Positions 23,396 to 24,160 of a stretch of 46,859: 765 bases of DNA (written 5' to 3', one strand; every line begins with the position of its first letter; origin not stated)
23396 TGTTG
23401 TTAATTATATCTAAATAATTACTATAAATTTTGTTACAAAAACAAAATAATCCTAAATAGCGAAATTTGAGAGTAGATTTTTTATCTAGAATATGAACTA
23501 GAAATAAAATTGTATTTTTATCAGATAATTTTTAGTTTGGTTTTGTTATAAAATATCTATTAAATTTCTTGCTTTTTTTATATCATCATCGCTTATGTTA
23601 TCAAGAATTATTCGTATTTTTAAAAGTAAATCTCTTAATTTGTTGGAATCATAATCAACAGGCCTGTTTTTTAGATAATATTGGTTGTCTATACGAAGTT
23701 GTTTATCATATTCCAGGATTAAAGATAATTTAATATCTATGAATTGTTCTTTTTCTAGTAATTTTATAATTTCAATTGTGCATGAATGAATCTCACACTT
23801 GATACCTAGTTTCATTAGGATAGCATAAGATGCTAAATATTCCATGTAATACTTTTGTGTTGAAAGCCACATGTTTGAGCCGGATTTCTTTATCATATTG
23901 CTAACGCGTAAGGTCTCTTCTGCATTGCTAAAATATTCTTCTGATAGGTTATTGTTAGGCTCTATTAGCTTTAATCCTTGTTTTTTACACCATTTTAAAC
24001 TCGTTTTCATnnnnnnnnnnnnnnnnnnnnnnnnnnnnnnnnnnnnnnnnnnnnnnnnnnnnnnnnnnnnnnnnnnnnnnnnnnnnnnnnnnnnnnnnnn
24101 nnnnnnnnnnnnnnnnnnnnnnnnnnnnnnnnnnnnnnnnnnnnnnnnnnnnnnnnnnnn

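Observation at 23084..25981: Integrase-less 2.87-kb insertion flanked by a perfect 25-bp direct repeat splits a ugd/pyrophosphorylase gene pair and appears to carry its own repair kit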

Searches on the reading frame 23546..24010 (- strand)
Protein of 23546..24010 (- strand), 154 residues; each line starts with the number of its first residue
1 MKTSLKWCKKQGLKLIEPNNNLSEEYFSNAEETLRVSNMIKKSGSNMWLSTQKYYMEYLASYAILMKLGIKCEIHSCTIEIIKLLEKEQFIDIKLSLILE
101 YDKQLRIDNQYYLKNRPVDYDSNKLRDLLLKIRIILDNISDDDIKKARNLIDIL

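Call 7: search_protein_families(library=pfam, proteins=[window:23546-24010:-], max_evalue=0.01)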
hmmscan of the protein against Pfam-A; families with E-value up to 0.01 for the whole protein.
window:23546-24010:- (154 aa): 0 families

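Call 28: search_protein_families(library=padloc, proteins=[window:23546-24010:-], max_evalue=0.1)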
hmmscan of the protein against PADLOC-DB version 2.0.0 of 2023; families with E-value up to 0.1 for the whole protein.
window:23546-24010:- (154 aa): 0 families

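Call 29: search_protein_families(library=ncbifam, proteins=[window:23546-24010:-], max_evalue=0.1)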
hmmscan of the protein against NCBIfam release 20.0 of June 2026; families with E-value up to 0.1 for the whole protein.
window:23546-24010:- (154 aa): 0 families

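Call 30: search_solved_structures(query=window:23546-24010:-, max_evalue=10)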
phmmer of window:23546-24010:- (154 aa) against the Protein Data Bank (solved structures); distinct sequences matched with E-value up to 10: 2.
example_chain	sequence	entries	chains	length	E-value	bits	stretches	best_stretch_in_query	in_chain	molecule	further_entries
5tqm_A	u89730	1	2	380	1.4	12.3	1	83-141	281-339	Cinnamoyl-CoA Reductase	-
8vvn_B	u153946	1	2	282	1.4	12.3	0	79-151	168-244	Chemotaxis protein MotB-related protein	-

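Call 48: search_protein_families(library=phrogs, proteins=[window:23546-24010:-], max_evalue=0.01)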
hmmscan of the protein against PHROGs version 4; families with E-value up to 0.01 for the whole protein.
window:23546-24010:- (154 aa): 0 families

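Call 55: find_homologous_proteins(query=window:23549-24010:-, max_evalue=0.001)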
Query window:23549-24010:- (154 aa): 877 proteins with E <= 0.001 among 904 candidates; the best 120 are listed.
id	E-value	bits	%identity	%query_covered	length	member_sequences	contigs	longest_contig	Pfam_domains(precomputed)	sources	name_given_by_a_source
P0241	4.4e-92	324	100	100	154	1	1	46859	-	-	-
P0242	9.3e-67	241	75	96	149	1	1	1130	-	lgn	-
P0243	3.1e-65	237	72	96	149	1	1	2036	-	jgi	jgi:uncharacterized protein (UPF0332 family)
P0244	3.5e-65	236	72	96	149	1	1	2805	PF05168.20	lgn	-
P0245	4.4e-65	236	72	96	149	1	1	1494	-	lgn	-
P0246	2.8e-64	233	72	96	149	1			PF05168.20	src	-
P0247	2.9e-64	233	74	96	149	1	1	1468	-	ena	-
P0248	3.6e-64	233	74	96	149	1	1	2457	-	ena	-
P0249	4.0e-64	233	72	96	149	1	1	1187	-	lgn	-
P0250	4.2e-64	233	74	96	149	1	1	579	-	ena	-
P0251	5.2e-64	233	74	96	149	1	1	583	-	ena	-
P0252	6.5e-64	232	74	96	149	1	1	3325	-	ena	-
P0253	6.5e-64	232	74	96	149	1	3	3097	-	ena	-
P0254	7.1e-64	232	70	96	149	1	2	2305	-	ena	-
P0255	7.7e-64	232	70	97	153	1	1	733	-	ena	-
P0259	1.7e-63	231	73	96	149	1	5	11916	-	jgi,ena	-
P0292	1.0e-61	225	71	96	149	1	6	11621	-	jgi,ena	-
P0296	1.9e-61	224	70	95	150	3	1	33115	-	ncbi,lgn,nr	ncbi:hypothetical protein GQ472_02125 [archaeon]|nr:hypothetical protein [archaeon]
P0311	8.2e-61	222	67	96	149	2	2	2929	PF05168.20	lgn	-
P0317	5.2e-60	220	67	96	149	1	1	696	PF05168.20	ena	-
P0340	3.3e-57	211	64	96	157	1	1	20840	PF05168.20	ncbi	-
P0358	1.3e-54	202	66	90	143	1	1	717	PF05168.20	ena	-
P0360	1.8e-54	202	62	97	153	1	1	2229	PF05168.20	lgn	-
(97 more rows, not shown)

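Call 56: find_encoding_contigs(protein=P0259, flank=6000, max_places=5)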
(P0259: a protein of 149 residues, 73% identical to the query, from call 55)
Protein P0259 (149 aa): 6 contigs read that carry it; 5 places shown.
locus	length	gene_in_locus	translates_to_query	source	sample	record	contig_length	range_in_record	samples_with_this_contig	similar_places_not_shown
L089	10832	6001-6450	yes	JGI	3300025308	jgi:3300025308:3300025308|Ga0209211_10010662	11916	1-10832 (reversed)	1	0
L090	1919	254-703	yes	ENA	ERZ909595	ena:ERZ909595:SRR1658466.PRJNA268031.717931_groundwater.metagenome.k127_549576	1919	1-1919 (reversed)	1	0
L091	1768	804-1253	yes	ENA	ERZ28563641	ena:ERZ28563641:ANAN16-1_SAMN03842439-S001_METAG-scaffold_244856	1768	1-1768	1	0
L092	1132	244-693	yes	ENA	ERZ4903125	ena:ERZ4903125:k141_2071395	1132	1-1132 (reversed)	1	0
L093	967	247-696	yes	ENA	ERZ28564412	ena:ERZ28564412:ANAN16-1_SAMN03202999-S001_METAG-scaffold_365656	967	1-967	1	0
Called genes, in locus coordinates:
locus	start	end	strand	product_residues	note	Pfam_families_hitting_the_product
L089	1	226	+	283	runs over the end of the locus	PF13276:HTH_21, PF00665:rve, PF13683:rve_3, PF13333:rve_2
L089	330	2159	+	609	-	PF02384:N6_Mtase, PF01170:UPF0020 (faint), PF07669:Eco57I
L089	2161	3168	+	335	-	PF17761:DUF1016_N, PF06250:YhcG_C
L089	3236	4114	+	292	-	-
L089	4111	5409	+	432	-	PF01420:Methylase_S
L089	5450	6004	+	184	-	-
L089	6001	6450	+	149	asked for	-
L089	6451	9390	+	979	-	PF04313:HSDR_N, PF00270:DEAD, PF04851:ResIII, PF18766:SWI2_SNF2, PF22679:T1R_D3-like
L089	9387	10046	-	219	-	PF20582:UPF0758_N, PF00633:HHH (faint), PF04002:RadC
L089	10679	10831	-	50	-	?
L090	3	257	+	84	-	?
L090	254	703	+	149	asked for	-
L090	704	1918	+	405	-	?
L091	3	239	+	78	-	?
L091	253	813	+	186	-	-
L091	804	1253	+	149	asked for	-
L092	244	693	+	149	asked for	-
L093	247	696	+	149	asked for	-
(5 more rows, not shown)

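Call 57: find_encoding_contigs(protein=P0292, flank=6000, max_places=6)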
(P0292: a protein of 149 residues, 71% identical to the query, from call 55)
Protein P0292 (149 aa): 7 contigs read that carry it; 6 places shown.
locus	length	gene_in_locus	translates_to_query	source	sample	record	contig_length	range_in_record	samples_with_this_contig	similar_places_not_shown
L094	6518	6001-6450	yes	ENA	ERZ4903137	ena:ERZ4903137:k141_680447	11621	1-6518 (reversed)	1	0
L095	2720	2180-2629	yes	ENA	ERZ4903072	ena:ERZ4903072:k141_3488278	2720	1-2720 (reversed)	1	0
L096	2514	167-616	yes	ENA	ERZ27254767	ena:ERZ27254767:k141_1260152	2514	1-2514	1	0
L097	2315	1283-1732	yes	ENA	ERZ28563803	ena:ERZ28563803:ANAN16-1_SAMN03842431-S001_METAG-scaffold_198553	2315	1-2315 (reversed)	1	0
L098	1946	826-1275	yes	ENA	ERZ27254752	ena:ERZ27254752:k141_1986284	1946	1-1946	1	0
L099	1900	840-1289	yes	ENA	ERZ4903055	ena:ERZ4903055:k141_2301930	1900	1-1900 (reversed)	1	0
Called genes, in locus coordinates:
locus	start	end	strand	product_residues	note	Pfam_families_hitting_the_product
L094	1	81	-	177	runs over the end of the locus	-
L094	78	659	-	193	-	PF25212:HVO_A0114, PF01909:NTP_transf_2, PF18765:Polbeta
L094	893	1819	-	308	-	PF10543:ORF6N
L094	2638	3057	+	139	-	PF13020:NOV_C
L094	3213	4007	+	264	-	PF22515:DUF6996, PF22518:DUF6997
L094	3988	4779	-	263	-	PF01555:N6_N4_Mtase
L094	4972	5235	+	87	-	-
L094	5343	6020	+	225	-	-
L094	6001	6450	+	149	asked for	-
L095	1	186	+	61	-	?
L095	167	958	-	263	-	PF01555:N6_N4_Mtase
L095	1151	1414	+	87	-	-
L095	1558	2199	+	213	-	-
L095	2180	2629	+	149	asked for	-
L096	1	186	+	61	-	?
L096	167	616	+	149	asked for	-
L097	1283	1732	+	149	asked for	-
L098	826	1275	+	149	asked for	-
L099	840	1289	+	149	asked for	-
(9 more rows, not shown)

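Call 58: find_encoding_contigs(protein=P0296, flank=6000, max_places=3)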
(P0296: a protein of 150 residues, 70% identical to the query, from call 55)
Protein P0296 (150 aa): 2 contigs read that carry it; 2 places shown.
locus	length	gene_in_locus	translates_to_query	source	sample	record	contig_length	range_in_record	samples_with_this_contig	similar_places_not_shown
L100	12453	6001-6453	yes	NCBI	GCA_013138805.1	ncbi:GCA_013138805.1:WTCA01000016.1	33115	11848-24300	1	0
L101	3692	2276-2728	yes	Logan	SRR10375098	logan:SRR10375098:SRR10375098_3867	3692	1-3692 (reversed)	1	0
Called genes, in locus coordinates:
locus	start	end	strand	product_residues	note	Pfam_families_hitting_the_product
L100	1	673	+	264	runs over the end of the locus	-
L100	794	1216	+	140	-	-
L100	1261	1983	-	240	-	PF02361:CbiQ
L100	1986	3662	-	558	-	PF03193:RsgA_GTPase (faint), PF20703:nSTAND1 (faint), PF00005:ABC_tran, PF02463:SMC_N, PF13304:AAA_21, PF00005:ABC_tran, PF02463:SMC_N (weak), PF13304:AAA_21, +6 more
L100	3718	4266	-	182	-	PF09605:Trep_Strep (weak)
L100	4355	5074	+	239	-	PF01978:TrmB, PF12802:MarR_2 (weak), PF13730:HTH_36 (faint), PF13412:HTH_24 (weak), PF01047:MarR (faint)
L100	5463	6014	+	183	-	-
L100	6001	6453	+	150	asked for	-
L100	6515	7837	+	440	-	PF02844:GARS_N, PF01071:GARS_A, PF02843:GARS_C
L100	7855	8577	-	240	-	-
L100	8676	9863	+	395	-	-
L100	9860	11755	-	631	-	PF00270:DEAD, PF04851:ResIII (weak), PF06733:DEAD_2, PF13307:Helicase_C_2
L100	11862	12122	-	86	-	-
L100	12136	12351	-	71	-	PF10884:DUF2683 (weak)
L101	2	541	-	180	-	?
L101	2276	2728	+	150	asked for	-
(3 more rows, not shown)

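Call 76: search_protein_families(library=pfam, alignment_id=A2, max_evalue=1)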
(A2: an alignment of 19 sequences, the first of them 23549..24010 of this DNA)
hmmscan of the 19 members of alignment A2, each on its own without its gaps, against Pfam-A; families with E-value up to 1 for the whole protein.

A. member 1, window:23549-24010:- (154 aa): 1 family
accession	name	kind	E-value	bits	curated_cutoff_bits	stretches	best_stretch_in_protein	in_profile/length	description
PF05168.19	HEPN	-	0.13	12.9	22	1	24-131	2-106/117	HEPN domain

B. families by the number of members that match (of 19 scanned): 8 families
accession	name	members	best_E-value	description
PF05168.19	HEPN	19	1.4e-05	HEPN domain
PF25240.1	PUB2_N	3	0.071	PUB2-like, N-terminal domain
PF16415.11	CNOT1_CAF1_bind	1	0.013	CCR4-NOT transcription complex subunit 1 CAF1-binding domain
PF10869.13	DUF2666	1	0.032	Domain of unknown function (DUF2666)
PF07880.17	T4_gp9_10_N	1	0.17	Bacteriophage T4 gp9/10-like protein, N-terminal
PF01206.22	TusA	1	0.17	Sulfurtransferase TusA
PF17726.7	DpnI_C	1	0.4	Dam-replacing HTH domain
PF17764.6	PriA_3primeBD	1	0.44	3'DNA-binding domain (3'BD)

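Call 77: search_solved_structures(query=A2, max_evalue=1)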
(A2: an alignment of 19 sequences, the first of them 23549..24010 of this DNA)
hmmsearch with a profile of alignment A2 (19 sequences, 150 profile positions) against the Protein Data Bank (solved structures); distinct sequences matched with E-value up to 1: 4.
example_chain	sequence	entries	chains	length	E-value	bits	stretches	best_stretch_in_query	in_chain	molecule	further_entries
6hqa_D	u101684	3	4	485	0.039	17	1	25-120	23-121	Subunit (60 kDa) of TFIID and SAGA complexes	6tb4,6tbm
2hsb_A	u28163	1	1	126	0.15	15.1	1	48-138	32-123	Hypothetical UPF0332 protein AF0298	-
7qda_A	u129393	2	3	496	0.28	14.2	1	49-105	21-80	CalpL | SAVED domain-containing protein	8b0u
8b0r_A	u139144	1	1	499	0.28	14.2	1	49-105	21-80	SMODS-associated and fused to various effectors domain-containing protein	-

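Call 85: predict_structure(alignment_id=A2)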
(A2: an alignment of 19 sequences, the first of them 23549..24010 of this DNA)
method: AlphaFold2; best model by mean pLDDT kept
length: 154 residues; sequences in the alignment: 19
mean_pLDDT: 94.6   pTM: 0.90
mean pLDDT of the five models: 94.6, 94.6, 89.8, 89.0, 88.4
residues with pLDDT >= 90: 137; 70-90: 15; 50-70: 2; < 50: 0
segments of 3 or more residues with pLDDT < 50: none
pLDDT, mean of each block of 10 residues (from residue 1): 85 96 98 95 89 97 98 93 96 96 95 92 97 98 96 90
secondary structure, 60 per line:
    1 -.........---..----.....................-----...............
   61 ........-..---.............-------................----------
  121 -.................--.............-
elements in order: H2-10 H20-40 H46-68 H75-87 H95-110 H122-138 H141-153

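Call 87: fold_search(model_id=the predicted structure, library=pdb)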
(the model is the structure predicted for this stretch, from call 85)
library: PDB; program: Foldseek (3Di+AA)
matches with E <= 10: 220; with E <= 0.001: 0
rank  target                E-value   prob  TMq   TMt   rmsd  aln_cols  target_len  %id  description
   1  2hsb                  5.0e-03  1.00  0.53  0.64   5.7       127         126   19  Crystal structure of a hepn domain containing protein (af_0298) from archaeoglobus fulgidus at 1.95 A resolution (released 2006-08-15)
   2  2q00_A                9.0e-02  0.97  0.38  0.46   5.1       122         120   13  Crystal structure of the P95883_SULSO protein from Sulfolobus solfataricus. NESG target SsR10. (released 2007-05-29)
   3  3o10_A                1.2e-01  0.94  0.45  0.49   7.3       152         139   13  Crystal structure of the HEPN domain from human sacsin (released 2011-03-30)
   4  1wol                  1.7e-01  0.89  0.39  0.48   7.1       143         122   16  Crystal Structure of ST0689, an archaeal HEPN homologue (released 2005-11-22)
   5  3o10_C                2.3e-01  0.91  0.48  0.53   7.1       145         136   14  Crystal structure of the HEPN domain from human sacsin (released 2011-03-30)
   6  2q00_B                2.6e-01  0.85  0.37  0.44   5.5       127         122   12  Crystal structure of the P95883_SULSO protein from Sulfolobus solfataricus. NESG target SsR10. (released 2007-05-29)
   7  1o3u                  2.7e-01  0.82  0.41  0.51   9.9       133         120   12  Crystal structure of an hepn domain protein (tm0613) from thermotoga maritima at 1.75 A resolution (released 2003-04-22)
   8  1ylm_A                2.8e-01  0.60  0.37  0.39   7.7       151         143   17  Structure of Cytosolic Protein of Unknown Function YutE from Bacillus subtilis (released 2005-03-01)
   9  6mj1                  2.8e-01  0.30  0.25  0.21  13.0       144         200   10  Crystal structure of RefZ (regulator of FtsZ) from Bacillus subtilis (released 2019-03-20)
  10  4nqf_A                3.0e-01  0.90  0.49  0.51   6.5       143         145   10  Crystal structure of HEPN domain protein (released 2014-03-26)
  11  1ufb_A                3.0e-01  0.85  0.45  0.53   6.6       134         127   16  Crystal structure of TT1696 from Thermus thermophilus HB8 (released 2003-11-28)
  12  7bxo_D                3.5e-01  0.66  0.39  0.45   7.1       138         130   15  Crystal structure of the toxin-antitoxin with AMP-PNP (released 2020-09-30)
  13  6m6u_D                3.5e-01  0.66  0.39  0.44   6.6       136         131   14  Crystal structure the toxin-antitoxin MntA-HpeT mutant-D39ED41E (released 2020-09-30)
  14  3o10_D                5.1e-01  0.84  0.50  0.55   6.7       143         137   14  Crystal structure of the HEPN domain from human sacsin (released 2011-03-30)
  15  7ae6_B                5.1e-01  0.35  0.35  0.37   8.9       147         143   14  Crystal structure of di-AMPylated HEPN(R102A) toxin (released 2020-12-30)
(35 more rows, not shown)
